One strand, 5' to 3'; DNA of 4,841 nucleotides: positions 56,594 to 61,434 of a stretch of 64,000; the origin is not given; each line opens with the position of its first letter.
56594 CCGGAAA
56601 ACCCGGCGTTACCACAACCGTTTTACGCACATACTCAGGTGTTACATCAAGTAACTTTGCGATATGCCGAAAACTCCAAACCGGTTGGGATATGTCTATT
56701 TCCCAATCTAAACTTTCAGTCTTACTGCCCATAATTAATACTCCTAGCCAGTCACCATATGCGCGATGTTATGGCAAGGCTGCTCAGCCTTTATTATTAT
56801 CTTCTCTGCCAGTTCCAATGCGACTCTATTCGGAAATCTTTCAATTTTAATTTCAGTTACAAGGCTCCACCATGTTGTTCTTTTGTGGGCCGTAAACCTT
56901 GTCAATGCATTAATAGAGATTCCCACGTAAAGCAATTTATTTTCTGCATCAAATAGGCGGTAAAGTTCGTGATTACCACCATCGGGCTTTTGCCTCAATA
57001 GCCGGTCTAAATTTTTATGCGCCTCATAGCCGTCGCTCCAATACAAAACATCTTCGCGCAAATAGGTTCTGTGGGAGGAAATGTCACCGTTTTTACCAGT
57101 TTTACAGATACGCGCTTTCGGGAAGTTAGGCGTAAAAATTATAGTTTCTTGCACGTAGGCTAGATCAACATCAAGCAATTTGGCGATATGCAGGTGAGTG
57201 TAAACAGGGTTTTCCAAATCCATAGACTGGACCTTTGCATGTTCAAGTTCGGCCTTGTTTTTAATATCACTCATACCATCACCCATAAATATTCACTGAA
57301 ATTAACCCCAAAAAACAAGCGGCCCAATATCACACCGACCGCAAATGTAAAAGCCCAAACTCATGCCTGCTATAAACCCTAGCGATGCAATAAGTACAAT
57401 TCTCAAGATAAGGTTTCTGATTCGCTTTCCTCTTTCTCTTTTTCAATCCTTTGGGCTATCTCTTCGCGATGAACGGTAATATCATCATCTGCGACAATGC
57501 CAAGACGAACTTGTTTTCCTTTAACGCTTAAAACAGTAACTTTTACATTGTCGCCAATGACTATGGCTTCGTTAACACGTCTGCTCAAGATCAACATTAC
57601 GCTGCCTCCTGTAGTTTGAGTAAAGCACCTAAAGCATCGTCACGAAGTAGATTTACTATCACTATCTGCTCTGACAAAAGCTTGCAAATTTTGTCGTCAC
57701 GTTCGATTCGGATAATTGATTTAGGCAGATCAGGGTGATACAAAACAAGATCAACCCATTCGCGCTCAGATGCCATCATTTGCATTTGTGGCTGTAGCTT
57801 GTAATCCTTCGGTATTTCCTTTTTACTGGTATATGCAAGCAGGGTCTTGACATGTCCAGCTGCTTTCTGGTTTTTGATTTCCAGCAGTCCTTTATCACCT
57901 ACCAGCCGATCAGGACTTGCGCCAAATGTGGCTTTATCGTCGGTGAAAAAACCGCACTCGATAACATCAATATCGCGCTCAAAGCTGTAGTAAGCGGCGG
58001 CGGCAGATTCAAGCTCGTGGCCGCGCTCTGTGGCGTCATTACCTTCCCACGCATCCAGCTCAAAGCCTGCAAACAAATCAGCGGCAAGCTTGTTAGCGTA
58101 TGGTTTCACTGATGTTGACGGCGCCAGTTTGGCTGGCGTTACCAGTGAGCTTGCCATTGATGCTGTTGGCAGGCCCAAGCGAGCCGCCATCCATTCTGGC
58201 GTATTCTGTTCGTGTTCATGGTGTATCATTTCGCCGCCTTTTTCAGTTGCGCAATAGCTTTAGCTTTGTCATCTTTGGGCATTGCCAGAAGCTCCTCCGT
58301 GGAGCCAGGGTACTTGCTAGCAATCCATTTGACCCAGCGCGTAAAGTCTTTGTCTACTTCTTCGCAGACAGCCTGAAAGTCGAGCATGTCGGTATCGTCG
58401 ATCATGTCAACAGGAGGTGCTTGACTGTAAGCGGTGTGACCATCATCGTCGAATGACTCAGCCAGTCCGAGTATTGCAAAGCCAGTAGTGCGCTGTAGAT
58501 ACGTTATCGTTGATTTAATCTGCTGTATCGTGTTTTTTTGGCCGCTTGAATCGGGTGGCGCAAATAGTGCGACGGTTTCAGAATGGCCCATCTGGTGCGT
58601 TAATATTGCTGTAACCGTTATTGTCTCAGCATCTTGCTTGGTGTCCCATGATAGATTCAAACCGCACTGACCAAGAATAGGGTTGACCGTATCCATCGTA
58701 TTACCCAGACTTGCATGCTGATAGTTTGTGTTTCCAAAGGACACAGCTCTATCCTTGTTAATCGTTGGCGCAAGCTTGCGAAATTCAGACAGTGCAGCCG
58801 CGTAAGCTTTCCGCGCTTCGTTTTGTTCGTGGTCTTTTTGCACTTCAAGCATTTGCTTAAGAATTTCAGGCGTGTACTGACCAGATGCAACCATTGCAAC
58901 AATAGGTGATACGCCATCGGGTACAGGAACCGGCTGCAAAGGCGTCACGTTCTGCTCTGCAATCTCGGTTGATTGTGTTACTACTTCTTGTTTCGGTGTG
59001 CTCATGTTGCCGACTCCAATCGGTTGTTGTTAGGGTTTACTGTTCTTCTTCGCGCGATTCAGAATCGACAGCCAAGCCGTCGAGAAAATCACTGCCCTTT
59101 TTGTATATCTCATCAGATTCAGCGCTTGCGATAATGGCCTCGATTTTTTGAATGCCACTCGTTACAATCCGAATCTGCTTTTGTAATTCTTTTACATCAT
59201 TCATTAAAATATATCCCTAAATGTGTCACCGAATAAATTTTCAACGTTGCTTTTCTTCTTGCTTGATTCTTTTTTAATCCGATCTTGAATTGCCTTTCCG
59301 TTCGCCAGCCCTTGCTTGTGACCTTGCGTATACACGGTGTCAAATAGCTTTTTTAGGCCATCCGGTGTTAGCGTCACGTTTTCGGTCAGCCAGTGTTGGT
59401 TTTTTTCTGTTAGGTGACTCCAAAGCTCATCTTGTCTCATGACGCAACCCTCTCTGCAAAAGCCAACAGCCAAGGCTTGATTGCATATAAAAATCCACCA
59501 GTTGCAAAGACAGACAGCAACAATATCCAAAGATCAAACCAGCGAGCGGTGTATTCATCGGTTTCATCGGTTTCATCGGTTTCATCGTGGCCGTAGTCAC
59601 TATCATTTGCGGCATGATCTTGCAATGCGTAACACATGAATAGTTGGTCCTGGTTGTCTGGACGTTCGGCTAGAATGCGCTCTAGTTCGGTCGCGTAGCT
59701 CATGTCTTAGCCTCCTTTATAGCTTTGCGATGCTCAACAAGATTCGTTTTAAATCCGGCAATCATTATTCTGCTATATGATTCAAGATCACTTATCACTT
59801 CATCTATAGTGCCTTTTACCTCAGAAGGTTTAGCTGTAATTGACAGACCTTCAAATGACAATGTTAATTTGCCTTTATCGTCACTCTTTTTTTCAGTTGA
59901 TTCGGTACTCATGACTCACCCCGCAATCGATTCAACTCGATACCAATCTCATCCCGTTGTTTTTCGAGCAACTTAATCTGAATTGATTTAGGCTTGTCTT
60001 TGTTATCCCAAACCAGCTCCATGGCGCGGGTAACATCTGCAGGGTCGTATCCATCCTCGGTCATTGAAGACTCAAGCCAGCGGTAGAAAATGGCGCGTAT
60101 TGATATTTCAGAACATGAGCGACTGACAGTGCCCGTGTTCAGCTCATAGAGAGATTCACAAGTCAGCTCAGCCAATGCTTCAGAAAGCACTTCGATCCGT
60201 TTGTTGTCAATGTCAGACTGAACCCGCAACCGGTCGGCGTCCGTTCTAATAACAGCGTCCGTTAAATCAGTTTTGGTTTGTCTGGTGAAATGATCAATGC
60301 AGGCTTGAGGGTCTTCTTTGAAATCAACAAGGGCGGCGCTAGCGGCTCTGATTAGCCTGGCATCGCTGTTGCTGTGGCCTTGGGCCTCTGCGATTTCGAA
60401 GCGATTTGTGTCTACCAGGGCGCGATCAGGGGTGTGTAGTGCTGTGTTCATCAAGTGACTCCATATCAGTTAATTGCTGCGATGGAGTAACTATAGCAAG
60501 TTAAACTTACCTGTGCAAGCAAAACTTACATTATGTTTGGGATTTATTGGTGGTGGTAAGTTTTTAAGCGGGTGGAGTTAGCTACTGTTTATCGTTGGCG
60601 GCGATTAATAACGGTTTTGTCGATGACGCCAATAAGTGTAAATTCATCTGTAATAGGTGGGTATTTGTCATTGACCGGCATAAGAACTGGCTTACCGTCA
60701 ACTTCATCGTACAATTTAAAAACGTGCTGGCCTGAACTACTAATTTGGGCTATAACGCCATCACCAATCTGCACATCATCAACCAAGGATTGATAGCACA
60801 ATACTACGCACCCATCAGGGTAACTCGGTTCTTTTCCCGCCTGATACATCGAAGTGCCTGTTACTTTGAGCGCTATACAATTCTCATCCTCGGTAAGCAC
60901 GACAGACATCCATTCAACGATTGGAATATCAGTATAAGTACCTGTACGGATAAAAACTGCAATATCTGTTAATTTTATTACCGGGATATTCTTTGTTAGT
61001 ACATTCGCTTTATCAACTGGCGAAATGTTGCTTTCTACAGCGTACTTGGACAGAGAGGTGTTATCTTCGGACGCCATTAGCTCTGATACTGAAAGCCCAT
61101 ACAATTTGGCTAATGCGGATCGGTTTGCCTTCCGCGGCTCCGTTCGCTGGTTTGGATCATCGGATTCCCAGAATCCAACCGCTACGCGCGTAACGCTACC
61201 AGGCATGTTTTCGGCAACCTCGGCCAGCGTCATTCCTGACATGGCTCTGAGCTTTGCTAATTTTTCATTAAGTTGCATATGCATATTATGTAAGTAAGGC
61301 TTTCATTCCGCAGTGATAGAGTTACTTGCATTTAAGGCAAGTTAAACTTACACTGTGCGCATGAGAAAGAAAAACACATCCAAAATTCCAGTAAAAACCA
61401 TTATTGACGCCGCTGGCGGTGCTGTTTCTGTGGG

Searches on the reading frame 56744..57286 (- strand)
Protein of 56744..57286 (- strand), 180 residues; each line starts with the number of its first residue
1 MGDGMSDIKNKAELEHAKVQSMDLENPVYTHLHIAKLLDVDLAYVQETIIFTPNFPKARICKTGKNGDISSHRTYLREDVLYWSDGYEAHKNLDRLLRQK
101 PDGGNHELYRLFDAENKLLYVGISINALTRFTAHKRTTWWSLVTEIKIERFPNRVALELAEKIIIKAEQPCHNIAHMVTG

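Call 59: search_protein_families(library=pfam, proteins=[window:56744-57286:-], max_evalue=0.001)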
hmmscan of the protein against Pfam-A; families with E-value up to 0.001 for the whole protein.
window:56744-57286:- (180 aa): 1 family
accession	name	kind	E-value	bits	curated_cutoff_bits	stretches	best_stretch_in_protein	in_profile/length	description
PF01541.30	GIY-YIG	-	7.9e-05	23.3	22.6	1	108-137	4-33/78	GIY-YIG catalytic domain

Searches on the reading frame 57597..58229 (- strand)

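Call 59: search_protein_families(library=pfam, proteins=[window:57597-58229:-], max_evalue=0.001)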
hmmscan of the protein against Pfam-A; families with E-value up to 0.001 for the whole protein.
window:57597-58229:- (210 aa): 1 family
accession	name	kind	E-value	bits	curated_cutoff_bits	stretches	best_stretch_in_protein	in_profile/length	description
PF09588.16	YqaJ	-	1.3e-19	71.4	22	1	12-156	1-149/150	YqaJ-like viral recombinase domain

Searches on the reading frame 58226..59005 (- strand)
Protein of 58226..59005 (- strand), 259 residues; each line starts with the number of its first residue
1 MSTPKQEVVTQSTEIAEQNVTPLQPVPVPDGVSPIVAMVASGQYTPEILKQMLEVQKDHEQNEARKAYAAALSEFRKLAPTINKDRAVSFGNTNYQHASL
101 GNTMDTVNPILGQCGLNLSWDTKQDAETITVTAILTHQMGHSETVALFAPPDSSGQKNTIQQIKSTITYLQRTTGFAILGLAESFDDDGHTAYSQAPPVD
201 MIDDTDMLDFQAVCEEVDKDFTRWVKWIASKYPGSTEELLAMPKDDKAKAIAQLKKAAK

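Call 59: search_protein_families(library=pfam, proteins=[window:58226-59005:-], max_evalue=0.001)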
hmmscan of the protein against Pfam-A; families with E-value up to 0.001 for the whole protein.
window:58226-59005:- (259 aa): 1 family
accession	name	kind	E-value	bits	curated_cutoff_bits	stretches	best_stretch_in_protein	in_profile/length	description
PF04404.17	ERF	-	1e-12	48.7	25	1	69-195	2-132/153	ERF superfamily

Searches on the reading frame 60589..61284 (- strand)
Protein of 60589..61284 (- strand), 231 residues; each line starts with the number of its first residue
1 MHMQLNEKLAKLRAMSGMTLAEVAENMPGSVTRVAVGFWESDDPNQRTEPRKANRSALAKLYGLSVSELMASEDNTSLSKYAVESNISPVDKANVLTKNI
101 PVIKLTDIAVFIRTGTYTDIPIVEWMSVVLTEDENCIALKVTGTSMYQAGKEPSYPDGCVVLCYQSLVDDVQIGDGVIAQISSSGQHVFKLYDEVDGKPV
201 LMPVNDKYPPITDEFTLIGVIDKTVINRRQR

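Call 59: search_protein_families(library=pfam, proteins=[window:60589-61284:-], max_evalue=0.001)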
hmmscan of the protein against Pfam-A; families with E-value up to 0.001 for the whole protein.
window:60589-61284:- (231 aa): 1 family
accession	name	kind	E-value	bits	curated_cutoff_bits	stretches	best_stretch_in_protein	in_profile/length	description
PF00717.28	Peptidase_S24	-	1.1e-10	41.6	23.3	1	123-212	22-102/116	Peptidase S24-like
